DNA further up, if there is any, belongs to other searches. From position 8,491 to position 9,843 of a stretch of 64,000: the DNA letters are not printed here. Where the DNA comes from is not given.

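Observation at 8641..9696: Archaellin domain whose pilin-type N-terminus is replaced by a polytopic membrane domain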

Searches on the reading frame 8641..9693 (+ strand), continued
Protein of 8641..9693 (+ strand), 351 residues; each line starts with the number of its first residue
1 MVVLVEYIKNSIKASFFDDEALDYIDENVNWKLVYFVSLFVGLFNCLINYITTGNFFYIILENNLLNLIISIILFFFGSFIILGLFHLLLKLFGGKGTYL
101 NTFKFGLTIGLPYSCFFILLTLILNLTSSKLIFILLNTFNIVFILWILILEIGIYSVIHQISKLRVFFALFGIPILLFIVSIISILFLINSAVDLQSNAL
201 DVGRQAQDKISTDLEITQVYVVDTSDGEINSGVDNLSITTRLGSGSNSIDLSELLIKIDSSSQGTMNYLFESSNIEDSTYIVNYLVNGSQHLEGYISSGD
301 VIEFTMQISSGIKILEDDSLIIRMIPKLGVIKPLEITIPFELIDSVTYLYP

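Call 38: find_encoding_contigs(protein=P0128, flank=8000, max_places=3)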
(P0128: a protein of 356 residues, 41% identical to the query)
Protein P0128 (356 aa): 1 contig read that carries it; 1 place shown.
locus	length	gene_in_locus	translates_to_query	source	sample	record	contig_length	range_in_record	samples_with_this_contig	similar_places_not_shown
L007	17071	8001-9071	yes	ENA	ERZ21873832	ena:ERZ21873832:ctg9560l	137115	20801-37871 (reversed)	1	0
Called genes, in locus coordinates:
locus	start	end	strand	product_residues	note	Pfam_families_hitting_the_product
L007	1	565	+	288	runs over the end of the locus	-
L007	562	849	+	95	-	PF13528:Glyco_trans_1_3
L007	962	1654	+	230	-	PF13528:Glyco_trans_1_3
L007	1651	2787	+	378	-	PF00201:UDPGT, PF06722:EryCIII-like_C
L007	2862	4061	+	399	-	PF05175:MTS, PF13649:Methyltransf_25 (weak), PF13847:Methyltransf_31 (weak)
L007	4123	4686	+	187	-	PF04011:LemA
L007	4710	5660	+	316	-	PF05569:Peptidase_M56 (weak), PF01435:Peptidase_M48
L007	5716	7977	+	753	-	PF00270:DEAD, PF04851:ResIII, PF00271:Helicase_C, PF22590:Cas3-like_C_2 (weak), PF02732:ERCC4, PF12826:HHH_2 (weak), PF14520:HHH_5 (weak)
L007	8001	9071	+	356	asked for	PF04893:Yip1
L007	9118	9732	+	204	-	PF04893:Yip1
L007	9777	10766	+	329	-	PF00814:TsaD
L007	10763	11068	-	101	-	-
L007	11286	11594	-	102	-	PF00462:Glutaredoxin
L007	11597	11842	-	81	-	PF01722:BolA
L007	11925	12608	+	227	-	-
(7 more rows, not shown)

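Call 46: search_solved_structures(query=P0001, max_evalue=1, show_alignments=2)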
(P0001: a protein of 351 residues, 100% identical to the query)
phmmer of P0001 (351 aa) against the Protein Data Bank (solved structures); distinct sequences matched with E-value up to 1: 6.
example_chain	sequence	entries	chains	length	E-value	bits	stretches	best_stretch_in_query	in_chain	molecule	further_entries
8rh5_Z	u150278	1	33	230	2.6e-06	30.3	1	175-269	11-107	Oxiplasma meridianum archaellum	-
7ofq_B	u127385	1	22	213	0.00085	22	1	174-262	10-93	Archaellin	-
9eq7_A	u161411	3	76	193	0.12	15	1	174-257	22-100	Archaellin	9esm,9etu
7ofq_A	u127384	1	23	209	0.15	14.6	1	174-280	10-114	Archaellin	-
2fyz_B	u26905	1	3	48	0.35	13.4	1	244-284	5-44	Fusion glycoprotein F0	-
5z1l_A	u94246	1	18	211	0.56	12.7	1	175-264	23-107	Flagellin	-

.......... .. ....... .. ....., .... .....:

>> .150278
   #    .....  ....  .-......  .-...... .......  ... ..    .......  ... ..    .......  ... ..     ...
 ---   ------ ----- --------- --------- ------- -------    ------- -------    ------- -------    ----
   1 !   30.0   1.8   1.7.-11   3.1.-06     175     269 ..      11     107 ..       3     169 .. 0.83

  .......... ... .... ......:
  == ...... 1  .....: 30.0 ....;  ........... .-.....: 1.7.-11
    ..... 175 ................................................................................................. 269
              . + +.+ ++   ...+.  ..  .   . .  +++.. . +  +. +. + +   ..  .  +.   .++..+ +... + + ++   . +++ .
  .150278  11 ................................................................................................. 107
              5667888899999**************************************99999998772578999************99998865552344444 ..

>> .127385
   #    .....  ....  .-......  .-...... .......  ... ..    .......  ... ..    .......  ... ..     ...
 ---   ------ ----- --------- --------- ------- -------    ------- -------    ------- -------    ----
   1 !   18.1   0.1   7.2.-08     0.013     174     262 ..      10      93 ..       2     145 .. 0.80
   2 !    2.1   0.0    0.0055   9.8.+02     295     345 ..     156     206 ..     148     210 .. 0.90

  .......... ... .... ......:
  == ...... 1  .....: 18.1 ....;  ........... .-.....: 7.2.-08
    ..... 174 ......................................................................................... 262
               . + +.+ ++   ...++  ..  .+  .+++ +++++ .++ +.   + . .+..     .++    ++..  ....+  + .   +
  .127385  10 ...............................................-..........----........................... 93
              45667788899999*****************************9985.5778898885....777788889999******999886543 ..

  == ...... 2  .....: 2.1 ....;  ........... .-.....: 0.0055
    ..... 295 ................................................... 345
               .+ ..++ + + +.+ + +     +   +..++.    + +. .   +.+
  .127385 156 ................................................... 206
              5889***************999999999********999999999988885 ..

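Call 50: predict_structure(alignment_id=A4)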
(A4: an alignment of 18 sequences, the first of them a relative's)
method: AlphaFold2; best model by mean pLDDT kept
length: 351 residues; sequences in the alignment: 18
mean_pLDDT: 81.8   pTM: 0.58
mean pLDDT of the five models: 81.8, 80.1, 79.9, 79.8, 78.0
residues with pLDDT >= 90: 140; 70-90: 135; 50-70: 65; < 50: 11
segments of 3 or more residues with pLDDT < 50: 340-344, 346-351
pLDDT, mean of each block of 10 residues (from residue 1): 94 95 96 95 88 70 78 91 96 97 96 91 89 91 92 96 95 87 92 77 60 76 72 78 81 81 67 59 75 76 79 75 74 60 45 34
secondary structure, 60 per line:
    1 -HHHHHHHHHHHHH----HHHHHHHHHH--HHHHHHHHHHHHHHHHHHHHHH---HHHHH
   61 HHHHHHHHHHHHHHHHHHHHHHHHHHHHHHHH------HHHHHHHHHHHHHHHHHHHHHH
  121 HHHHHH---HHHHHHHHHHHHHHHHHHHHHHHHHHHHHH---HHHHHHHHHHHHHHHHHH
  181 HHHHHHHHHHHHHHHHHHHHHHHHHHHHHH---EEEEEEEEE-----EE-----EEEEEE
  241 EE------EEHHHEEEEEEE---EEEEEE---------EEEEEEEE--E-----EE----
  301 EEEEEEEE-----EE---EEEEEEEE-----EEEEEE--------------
elements in order: H2-14 H19-28 H31-52 H56-92 H99-126 H130-159 H163-210 E214-222 E235-242 E254-260 E264-269 E279-286 E301-308 E319-326 E332-337

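Call 54: fold_search(model_id=the predicted structure, library=pdb)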
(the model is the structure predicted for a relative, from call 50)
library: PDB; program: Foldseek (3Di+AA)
matches with E <= 10: 919; with E <= 0.001: 24
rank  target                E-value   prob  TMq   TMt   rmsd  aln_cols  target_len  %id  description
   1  7ofq_A                1.3e-08  1.00  0.31  0.49   9.0       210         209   18  The archaellum of Methanocaldococcus villosus (released 2022-01-19)
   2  9eq7_J                1.5e-08  1.00  0.31  0.55   8.4       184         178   18  Halobacterium salinarum archaellum filament (released 2024-07-17)
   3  9eq7_L                1.8e-08  1.00  0.33  0.59   7.7       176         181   18  Halobacterium salinarum archaellum filament (released 2024-07-17)
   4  7ofq_B                1.9e-08  1.00  0.32  0.50   8.5       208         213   17  The archaellum of Methanocaldococcus villosus (released 2022-01-19)
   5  5z1l_A                2.4e-08  1.00  0.30  0.50   9.0       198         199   19  Cryo-EM structure of Methanoccus maripaludis archaellum (released 2019-02-13)
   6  9eq7_A                3.2e-08  1.00  0.32  0.58   7.8       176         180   18  Halobacterium salinarum archaellum filament (released 2024-07-17)
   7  9eq7_B                3.4e-08  1.00  0.31  0.55   8.4       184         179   18  Halobacterium salinarum archaellum filament (released 2024-07-17)
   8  5o4u_A                9.9e-08  1.00  0.34  0.53   8.4       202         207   17  The flagellin of Pyrococcus furiosus (released 2017-07-05)
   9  8rh5_A                9.9e-08  1.00  0.32  0.46   9.4       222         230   18  Oxiplasma meridianum archaellum (released 2025-01-01)
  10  9eq7_E                1.2e-07  1.00  0.30  0.55   8.2       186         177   18  Halobacterium salinarum archaellum filament (released 2024-07-17)
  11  5ya6_A                5.7e-07  1.00  0.30  0.59   5.7       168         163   17  Crystal structure of archaeal flagellin FlaB1 from Methanocaldococcus jannaschii (released 2019-02-06)
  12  5ya6_B                7.5e-07  1.00  0.29  0.57   5.8       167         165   18  Crystal structure of archaeal flagellin FlaB1 from Methanocaldococcus jannaschii (released 2019-02-06)
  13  9i5h_C                2.0e-06  1.00  0.28  0.50   8.4       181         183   18  Structure of the bacterial archaellum from L. aerophila (released 2025-05-21)
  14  5tfy_A                4.1e-06  1.00  0.28  0.57   8.6       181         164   12  The archaeal flagellum of Methanospirillum hungatei strain JF1. (released 2016-12-07)
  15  7txi                  5.4e-06  1.00  0.29  0.48   8.9       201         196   11  Cryo-EM of A. pernix flagellum (released 2022-06-01)
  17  5tuh_B                1.2e-04  1.00  0.25  0.74   4.7       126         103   13  Archaellum periplasmic stator protein FlaG from Sulfolobus acidocaldarius (released 2018-01-10)
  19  4p94_B                1.7e-04  1.00  0.25  0.59   4.2       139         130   12  The crystal structure of the soluble domain of Sulfolobus acidocaldarius FlaF (residues 35-164) (released 2015-04-22)
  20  5tuh_A                3.4e-04  1.00  0.25  0.74   4.7       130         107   14  Archaellum periplasmic stator protein FlaG from Sulfolobus acidocaldarius (released 2018-01-10)
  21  5tug_A                4.0e-04  1.00  0.25  0.69   3.5       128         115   14  Archaellum periplasmic stator protein complex FlaF and FlaG from Sulfolobus acidocaldarius (released 2018-01-10)
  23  4p94_A                7.6e-04  1.00  0.25  0.67   4.0       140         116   11  The crystal structure of the soluble domain of Sulfolobus acidocaldarius FlaF (residues 35-164) (released 2015-04-22)
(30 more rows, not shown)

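Call 61: find_encoding_contigs(protein=P0040, flank=8000, max_places=2)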
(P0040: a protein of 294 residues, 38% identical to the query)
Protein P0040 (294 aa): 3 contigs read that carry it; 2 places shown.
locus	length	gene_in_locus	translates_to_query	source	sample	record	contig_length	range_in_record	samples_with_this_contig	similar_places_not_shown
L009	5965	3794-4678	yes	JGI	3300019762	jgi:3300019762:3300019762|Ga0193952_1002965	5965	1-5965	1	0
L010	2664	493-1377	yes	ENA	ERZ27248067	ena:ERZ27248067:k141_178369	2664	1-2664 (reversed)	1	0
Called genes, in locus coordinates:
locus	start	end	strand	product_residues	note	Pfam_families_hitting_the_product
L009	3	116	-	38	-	?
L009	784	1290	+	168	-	-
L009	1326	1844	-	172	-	PF20603:Bact_hydrolase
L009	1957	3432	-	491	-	PF13385:Laminin_G_3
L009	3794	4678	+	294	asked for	PF04893:Yip1 (weak)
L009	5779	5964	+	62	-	?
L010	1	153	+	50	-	?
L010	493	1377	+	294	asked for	PF04893:Yip1 (weak)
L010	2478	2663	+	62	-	?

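Call 62: find_encoding_contigs(protein=P0084, flank=8000, max_places=2)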
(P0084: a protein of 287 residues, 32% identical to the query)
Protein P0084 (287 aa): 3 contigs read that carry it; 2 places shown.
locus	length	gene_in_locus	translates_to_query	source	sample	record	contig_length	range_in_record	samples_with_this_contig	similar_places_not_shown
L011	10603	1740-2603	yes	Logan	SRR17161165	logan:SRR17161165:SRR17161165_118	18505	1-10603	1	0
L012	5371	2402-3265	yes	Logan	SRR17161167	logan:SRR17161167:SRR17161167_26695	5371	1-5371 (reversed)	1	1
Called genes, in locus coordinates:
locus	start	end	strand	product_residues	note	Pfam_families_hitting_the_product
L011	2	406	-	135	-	?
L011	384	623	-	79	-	-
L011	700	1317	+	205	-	PF14512:TM1586_NiRdase (faint), PF00881:Nitroreductase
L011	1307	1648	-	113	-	PF07386:DUF1499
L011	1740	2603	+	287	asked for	-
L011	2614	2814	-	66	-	-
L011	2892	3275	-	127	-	PF03625:DUF302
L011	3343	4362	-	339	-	PF03773:ArsP_1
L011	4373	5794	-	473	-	PF07732:Cu-oxidase_3, PF00394:Cu-oxidase, PF07731:Cu-oxidase_2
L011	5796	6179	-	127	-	PF03625:DUF302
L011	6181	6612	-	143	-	PF00581:Rhodanese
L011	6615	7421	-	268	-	PF13098:Thioredoxin_2 (weak), PF13462:Thioredoxin_4, PF01323:DSBA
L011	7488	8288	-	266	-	PF21984:DnaD_N (weak), PF01726:LexA_DNA_bind (weak)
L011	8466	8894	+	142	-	PF03692:CxxCxxCC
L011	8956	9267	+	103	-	PF00085:Thioredoxin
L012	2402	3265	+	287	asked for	-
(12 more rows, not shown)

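Call 75: find_encoding_contigs(protein=P0010, flank=8000, max_places=2)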
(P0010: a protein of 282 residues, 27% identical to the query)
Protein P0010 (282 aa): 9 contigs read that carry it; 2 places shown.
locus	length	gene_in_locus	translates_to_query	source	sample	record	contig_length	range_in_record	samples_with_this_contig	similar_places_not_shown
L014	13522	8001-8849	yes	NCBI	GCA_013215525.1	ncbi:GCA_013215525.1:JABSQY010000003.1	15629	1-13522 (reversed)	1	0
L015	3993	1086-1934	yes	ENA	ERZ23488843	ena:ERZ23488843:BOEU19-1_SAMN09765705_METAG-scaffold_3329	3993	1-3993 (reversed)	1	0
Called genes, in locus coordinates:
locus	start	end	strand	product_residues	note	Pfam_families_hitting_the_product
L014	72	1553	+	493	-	PF01408:GFO_IDH_MocA (weak)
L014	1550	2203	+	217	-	PF02223:Thymidylate_kin (faint)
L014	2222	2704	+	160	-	PF00293:NUDIX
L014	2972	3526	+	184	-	PF06821:Ser_hydrolase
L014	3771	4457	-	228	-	PF03575:Peptidase_S51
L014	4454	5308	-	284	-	PF01209:Ubie_methyltran, PF08241:Methyltransf_11, PF08242:Methyltransf_12, PF13649:Methyltransf_25, PF13847:Methyltransf_31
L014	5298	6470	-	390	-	PF00587:tRNA-synt_2b (weak), PF03129:HGTP_anticodon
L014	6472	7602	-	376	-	PF00152:tRNA-synt_2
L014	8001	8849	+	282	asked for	-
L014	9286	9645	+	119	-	-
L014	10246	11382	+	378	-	PF01180:DHO_dh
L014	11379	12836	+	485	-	PF12890:DHOase (weak), PF01979:Amidohydro_1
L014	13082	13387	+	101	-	-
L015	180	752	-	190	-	-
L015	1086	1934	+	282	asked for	-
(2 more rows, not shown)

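Call 76: find_encoding_contigs(protein=P0018, flank=8000, max_places=2)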
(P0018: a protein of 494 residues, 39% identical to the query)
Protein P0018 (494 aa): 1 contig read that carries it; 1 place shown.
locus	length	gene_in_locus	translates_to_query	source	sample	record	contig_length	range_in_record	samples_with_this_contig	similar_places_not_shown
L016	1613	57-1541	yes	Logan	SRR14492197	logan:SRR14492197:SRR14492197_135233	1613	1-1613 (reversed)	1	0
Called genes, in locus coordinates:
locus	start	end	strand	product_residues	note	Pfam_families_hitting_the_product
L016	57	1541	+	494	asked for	PF01917:Flagellin_arch-type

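Call 77: find_encoding_contigs(protein=P0012, flank=8000, max_places=2)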
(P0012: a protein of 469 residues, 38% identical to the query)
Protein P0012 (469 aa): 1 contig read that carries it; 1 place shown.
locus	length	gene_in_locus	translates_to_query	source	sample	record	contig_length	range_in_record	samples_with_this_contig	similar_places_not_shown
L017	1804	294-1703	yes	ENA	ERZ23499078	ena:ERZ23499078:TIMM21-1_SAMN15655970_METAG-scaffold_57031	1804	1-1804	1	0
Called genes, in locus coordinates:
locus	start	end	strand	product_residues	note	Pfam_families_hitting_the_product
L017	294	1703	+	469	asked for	PF01917:Flagellin_arch-type (faint)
